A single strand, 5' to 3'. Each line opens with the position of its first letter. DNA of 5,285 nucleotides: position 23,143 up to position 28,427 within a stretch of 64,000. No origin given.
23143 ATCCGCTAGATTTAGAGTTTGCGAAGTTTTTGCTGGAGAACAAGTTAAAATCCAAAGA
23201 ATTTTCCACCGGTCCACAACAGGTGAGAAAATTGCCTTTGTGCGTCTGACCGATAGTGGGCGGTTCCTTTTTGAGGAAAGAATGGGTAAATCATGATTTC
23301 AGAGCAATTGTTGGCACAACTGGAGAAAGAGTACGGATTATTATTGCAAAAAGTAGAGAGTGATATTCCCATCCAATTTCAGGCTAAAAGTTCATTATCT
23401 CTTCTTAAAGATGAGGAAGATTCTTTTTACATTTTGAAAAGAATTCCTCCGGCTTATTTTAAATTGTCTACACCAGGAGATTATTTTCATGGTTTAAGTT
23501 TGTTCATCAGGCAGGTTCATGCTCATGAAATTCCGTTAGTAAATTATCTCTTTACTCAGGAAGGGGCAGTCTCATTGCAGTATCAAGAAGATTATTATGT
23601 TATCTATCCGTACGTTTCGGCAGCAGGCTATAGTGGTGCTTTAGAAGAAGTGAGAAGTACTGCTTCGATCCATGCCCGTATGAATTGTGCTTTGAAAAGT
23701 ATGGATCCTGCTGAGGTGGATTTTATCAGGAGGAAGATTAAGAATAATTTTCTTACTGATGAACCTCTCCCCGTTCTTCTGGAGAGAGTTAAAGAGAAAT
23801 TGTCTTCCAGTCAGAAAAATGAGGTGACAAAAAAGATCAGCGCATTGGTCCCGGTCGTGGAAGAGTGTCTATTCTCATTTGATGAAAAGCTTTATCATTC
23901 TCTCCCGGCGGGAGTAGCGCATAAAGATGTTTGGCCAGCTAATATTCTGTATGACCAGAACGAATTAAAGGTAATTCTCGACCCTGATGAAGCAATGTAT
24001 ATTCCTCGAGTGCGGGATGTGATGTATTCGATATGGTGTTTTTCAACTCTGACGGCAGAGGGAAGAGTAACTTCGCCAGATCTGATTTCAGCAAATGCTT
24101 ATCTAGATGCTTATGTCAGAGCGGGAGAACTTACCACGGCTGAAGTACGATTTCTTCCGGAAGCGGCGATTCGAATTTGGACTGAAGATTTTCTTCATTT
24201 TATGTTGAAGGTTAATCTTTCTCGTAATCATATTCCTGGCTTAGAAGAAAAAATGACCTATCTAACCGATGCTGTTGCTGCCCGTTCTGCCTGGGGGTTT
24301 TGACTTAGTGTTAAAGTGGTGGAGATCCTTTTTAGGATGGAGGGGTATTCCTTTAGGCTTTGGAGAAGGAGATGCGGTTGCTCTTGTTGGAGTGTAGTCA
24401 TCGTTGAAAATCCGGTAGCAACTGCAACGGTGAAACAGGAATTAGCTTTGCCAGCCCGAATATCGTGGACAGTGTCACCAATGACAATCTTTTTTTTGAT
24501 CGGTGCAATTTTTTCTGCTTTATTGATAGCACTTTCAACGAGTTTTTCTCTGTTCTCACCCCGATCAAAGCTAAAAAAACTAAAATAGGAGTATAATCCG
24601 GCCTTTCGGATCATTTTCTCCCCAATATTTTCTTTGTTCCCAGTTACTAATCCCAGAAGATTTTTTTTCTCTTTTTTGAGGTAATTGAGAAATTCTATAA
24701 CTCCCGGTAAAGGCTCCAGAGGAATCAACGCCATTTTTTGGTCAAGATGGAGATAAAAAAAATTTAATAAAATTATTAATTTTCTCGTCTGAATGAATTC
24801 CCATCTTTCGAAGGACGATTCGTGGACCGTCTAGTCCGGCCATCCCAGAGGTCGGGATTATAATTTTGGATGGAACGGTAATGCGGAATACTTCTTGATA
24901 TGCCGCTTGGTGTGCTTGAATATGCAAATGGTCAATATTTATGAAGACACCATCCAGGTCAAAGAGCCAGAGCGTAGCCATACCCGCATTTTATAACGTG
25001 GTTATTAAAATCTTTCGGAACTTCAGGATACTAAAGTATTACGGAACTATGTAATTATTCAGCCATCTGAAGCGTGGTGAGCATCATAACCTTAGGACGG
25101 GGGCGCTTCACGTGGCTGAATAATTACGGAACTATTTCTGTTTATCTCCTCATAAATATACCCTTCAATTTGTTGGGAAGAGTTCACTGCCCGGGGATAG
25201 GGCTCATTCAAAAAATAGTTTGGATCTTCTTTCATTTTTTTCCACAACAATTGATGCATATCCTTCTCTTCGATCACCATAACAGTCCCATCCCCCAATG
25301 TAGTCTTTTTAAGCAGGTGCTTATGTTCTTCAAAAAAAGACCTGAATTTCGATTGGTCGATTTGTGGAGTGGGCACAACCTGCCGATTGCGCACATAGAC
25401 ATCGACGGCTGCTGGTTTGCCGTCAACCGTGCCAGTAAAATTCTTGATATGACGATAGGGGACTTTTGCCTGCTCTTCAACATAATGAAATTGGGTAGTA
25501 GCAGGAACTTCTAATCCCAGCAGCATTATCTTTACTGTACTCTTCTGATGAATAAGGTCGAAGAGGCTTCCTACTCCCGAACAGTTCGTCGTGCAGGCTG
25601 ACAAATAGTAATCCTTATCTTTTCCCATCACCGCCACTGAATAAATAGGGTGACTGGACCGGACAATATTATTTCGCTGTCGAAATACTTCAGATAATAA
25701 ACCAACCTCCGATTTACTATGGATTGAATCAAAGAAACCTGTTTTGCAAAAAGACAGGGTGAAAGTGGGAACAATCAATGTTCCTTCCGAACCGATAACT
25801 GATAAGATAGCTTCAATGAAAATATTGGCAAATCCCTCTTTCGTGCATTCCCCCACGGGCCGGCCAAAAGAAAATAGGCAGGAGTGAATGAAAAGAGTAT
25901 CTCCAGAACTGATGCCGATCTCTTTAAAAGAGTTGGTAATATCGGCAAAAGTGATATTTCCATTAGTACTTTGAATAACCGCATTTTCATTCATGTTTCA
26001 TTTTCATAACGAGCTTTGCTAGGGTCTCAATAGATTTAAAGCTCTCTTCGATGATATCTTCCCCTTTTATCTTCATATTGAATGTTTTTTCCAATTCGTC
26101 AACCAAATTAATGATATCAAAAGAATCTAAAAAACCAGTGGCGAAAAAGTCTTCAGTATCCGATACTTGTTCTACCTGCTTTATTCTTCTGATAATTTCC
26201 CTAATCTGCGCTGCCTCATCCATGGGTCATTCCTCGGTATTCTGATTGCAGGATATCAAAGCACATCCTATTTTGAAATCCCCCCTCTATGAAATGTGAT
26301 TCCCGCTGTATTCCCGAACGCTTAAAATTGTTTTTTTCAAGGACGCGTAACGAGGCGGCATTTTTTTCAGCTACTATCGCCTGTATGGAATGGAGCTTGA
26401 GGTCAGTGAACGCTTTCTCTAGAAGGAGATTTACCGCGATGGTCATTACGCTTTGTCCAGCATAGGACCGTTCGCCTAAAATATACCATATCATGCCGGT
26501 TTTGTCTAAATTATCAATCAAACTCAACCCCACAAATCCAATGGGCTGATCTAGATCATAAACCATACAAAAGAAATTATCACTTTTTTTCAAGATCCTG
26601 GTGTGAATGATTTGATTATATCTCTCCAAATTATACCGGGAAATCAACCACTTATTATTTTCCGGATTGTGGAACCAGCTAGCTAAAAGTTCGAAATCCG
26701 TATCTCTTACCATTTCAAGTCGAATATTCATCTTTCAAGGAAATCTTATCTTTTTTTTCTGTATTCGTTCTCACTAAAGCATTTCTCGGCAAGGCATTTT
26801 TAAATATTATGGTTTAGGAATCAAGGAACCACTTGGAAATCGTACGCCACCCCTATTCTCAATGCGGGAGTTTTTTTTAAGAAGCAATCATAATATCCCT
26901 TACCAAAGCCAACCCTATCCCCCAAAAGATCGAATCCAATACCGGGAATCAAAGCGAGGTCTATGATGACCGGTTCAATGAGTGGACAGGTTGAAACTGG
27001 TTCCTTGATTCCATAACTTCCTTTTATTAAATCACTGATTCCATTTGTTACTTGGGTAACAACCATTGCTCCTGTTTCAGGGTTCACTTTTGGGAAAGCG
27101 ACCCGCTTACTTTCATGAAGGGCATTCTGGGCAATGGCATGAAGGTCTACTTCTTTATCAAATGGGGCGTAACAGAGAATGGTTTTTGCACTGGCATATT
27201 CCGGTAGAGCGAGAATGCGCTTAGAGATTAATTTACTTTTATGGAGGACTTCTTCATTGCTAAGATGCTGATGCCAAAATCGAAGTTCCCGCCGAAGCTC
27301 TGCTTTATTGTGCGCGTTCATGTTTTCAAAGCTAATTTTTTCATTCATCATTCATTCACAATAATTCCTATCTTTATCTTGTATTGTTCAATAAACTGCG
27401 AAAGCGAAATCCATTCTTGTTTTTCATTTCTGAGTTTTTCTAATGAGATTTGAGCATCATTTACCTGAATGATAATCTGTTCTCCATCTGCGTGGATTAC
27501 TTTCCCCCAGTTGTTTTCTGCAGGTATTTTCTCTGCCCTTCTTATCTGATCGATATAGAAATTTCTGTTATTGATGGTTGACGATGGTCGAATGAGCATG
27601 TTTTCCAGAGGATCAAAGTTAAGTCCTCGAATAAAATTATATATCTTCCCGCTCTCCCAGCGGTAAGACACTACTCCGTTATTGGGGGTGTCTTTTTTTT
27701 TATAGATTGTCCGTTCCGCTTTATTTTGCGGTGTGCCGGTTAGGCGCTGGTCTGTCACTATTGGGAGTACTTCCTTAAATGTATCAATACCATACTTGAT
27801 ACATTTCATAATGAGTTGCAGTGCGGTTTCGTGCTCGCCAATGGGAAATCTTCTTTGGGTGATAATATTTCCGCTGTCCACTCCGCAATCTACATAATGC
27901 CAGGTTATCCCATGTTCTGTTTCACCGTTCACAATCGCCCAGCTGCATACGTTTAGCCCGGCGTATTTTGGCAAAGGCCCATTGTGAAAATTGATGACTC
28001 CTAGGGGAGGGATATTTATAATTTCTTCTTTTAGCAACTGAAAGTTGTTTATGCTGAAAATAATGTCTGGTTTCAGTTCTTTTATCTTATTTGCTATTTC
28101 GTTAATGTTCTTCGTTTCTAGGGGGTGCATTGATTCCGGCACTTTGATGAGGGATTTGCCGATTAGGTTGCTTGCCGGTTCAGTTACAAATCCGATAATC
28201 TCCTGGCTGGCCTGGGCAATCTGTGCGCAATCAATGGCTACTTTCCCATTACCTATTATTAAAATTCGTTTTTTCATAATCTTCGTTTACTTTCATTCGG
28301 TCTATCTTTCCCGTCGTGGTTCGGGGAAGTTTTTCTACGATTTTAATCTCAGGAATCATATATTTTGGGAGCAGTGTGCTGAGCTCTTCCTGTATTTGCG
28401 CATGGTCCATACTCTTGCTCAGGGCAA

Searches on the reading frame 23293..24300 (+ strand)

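Call 19: search_protein_families(library=pfam, proteins=[window:23293-24300:+], max_evalue=0.001)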
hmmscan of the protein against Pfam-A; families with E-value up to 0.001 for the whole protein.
window:23293-24300:+ (336 aa): 1 family
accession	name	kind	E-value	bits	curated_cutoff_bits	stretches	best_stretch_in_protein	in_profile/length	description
PF01636.29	APH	-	5.9e-10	39.7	23.2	1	38-252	16-212/239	Phosphotransferase enzyme family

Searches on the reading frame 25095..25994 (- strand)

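Call 19: search_protein_families(library=pfam, proteins=[window:25095-25994:-], max_evalue=0.001)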
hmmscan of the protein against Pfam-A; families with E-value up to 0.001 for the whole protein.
window:25095-25994:- (300 aa): 1 family
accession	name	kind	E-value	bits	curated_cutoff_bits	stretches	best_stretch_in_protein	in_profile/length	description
PF02522.19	Antibiotic_NAT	-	1.8e-31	109.9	25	1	53-251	13-228/232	Aminoglycoside 3-N-acetyltransferase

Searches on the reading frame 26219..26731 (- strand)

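Call 19: search_protein_families(library=pfam, proteins=[window:26219-26731:-], max_evalue=0.001)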
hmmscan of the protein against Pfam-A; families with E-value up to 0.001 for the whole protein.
window:26219-26731:- (171 aa): 4 families
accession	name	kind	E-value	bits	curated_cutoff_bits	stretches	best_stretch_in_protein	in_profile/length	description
PF13302.13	Acetyltransf_3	-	1.8e-20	74.5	25.4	1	3-137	2-138/138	Acetyltransferase (GNAT) domain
PF00583.31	Acetyltransf_1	-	5.3e-11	43.3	20.7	1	27-136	15-116/116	Acetyltransferase (GNAT) family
PF13420.13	Acetyltransf_4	-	2.1e-06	28.3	24.3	1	6-150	2-148/155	Acetyltransferase (GNAT) domain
PF13523.12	Acetyltransf_8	-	1.8e-05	24.8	27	1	10-139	3-140/145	Acetyltransferase (GNAT) domain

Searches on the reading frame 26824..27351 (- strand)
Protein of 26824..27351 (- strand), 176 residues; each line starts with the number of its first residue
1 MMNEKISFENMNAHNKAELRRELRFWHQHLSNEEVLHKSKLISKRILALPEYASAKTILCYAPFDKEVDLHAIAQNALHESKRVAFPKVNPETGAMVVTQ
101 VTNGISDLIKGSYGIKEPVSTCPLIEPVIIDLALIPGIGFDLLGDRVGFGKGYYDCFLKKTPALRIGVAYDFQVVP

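Call 19: search_protein_families(library=pfam, proteins=[window:26824-27351:-], max_evalue=0.001)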
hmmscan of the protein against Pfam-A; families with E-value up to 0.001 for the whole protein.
window:26824-27351:- (176 aa): 1 family
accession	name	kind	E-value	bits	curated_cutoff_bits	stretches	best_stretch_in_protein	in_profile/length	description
PF01812.26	5-FTHF_cyc-lig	-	5.3e-34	118.2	27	1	16-175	1-168/186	5-formyltetrahydrofolate cyclo-ligase family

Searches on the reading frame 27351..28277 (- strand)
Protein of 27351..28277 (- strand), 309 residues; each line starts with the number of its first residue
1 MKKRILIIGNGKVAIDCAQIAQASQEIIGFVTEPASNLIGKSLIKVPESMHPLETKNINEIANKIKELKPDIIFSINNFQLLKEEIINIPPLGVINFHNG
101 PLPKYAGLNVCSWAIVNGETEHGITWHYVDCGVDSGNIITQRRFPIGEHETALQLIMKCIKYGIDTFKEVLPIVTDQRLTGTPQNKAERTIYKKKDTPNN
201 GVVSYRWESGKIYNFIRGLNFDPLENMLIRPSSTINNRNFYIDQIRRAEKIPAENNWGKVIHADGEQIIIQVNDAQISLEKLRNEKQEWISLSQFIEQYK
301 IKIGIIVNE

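Call 19: search_protein_families(library=pfam, proteins=[window:27351-28277:-], max_evalue=0.001)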
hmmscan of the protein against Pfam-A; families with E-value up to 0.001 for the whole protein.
window:27351-28277:- (309 aa): 2 families
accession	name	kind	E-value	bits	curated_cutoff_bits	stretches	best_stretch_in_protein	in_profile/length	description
PF00551.24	Formyl_trans_N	-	2.6e-22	79.9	26.1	1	56-160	66-170/181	Formyl transferase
PF02911.23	Formyl_trans_C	-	8.5e-06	26.3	21.1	1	197-299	3-99/100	Formyl transferase, C-terminal domain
